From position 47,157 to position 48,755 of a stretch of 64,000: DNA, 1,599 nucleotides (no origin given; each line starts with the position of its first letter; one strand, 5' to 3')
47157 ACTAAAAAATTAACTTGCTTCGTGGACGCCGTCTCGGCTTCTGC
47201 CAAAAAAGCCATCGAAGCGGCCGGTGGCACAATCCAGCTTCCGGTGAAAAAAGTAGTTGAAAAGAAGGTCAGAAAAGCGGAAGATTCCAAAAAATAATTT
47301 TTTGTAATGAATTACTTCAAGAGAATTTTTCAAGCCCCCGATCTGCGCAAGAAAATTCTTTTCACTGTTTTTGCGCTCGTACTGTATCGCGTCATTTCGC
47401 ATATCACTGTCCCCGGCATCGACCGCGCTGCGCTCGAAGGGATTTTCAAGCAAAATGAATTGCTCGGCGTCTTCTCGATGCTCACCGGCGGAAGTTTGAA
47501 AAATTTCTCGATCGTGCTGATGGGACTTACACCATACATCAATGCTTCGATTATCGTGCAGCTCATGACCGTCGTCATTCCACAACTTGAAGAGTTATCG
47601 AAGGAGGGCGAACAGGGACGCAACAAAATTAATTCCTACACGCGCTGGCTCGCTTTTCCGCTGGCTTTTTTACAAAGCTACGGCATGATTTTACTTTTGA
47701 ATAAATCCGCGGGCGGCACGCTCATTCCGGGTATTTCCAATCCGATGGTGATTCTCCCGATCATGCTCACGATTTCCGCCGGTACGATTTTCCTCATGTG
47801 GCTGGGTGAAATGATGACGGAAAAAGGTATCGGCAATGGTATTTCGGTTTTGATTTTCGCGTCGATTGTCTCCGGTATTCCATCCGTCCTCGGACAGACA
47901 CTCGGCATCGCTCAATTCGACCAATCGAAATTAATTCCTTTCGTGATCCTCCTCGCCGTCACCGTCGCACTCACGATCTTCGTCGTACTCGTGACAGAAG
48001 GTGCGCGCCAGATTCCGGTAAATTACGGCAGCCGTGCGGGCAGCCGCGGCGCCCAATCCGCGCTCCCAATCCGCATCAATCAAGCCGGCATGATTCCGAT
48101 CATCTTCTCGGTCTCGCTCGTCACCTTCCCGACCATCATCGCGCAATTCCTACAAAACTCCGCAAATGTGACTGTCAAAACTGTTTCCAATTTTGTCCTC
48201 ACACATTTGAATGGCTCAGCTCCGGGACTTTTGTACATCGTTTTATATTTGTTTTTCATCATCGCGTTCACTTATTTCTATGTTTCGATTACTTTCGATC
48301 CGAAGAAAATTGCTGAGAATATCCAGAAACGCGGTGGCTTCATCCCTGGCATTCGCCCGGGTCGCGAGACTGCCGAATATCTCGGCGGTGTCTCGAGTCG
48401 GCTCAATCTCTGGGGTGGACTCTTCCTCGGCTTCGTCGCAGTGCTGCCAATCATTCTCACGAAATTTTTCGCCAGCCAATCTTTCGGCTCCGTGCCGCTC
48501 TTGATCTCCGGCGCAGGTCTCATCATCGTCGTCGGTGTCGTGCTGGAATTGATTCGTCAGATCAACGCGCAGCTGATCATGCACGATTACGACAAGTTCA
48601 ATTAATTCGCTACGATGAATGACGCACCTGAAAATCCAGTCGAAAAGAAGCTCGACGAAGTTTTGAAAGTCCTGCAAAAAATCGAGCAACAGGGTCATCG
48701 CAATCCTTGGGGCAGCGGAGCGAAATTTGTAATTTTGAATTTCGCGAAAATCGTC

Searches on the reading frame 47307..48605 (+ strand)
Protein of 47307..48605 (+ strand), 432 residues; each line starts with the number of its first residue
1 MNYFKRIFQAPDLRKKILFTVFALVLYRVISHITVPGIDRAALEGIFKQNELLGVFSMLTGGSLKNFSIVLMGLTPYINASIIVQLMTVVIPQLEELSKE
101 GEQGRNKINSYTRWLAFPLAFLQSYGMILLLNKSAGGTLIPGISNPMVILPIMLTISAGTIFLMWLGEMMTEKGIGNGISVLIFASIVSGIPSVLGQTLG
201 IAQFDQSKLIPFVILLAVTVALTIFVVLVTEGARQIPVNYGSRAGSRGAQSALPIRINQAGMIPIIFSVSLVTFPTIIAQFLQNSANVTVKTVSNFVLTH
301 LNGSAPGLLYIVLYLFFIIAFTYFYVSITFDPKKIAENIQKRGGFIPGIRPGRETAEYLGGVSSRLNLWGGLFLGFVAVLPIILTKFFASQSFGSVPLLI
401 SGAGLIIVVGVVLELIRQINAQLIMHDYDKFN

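Call 52: search_protein_families(library=pfam, proteins=[window:47307-48605:+], max_evalue=0.00001)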
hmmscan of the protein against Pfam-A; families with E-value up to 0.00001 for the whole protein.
window:47307-48605:+ (432 aa): 1 family
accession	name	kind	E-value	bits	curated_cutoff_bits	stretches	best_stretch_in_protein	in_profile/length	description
PF00344.25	SecY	-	9e-102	341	32.2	1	68-415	1-305/306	SecY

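Call 54: find_homologous_proteins(query=window:47307-48605:+, max_evalue=1e-30)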
Query window:47307-48605:+ (432 aa): 8000 proteins with E <= 1e-30 among 8000 candidates; the best 120 are listed.
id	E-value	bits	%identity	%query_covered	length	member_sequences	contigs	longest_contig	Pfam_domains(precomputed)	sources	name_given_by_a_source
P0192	8.3e-270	913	100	100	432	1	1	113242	PF00344.26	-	-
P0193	3.0e-267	904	99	100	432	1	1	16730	PF00344.26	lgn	-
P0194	1.4e-262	889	97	100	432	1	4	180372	PF00344.26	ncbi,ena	-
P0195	1.5e-248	843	91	100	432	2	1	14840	PF00344.26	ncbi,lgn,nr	ncbi:MAG: preprotein translocase subunit SecY [Candidatus Peribacteraceae bacterium]|nr:preprotein t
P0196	1.9e-247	839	91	100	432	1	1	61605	PF00344.26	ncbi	ncbi:MAG: preprotein translocase subunit SecY [Patescibacteria group bacterium]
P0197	1.5e-246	836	90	100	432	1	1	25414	PF00344.26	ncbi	ncbi:MAG: preprotein translocase subunit SecY [Patescibacteria group bacterium]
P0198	1.4e-245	833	90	100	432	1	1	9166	PF00344.26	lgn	-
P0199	4.9e-238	808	86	100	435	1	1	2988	PF00344.26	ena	-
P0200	1.1e-237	807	87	100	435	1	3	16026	PF00344.26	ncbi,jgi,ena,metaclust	metaclust:\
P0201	3.0e-237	806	87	100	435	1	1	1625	PF00344.26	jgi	jgi:preprotein translocase subunit SecY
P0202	5.2e-237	805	87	100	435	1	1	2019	PF00344.26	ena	-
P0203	8.9e-237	804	86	100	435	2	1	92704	PF00344.26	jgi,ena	-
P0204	1.3e-236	804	86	100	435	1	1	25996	PF00344.26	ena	-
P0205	2.1e-236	803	86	100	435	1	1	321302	PF00344.26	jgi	jgi:preprotein translocase subunit SecY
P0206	4.9e-236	802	85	100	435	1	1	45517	PF00344.26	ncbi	-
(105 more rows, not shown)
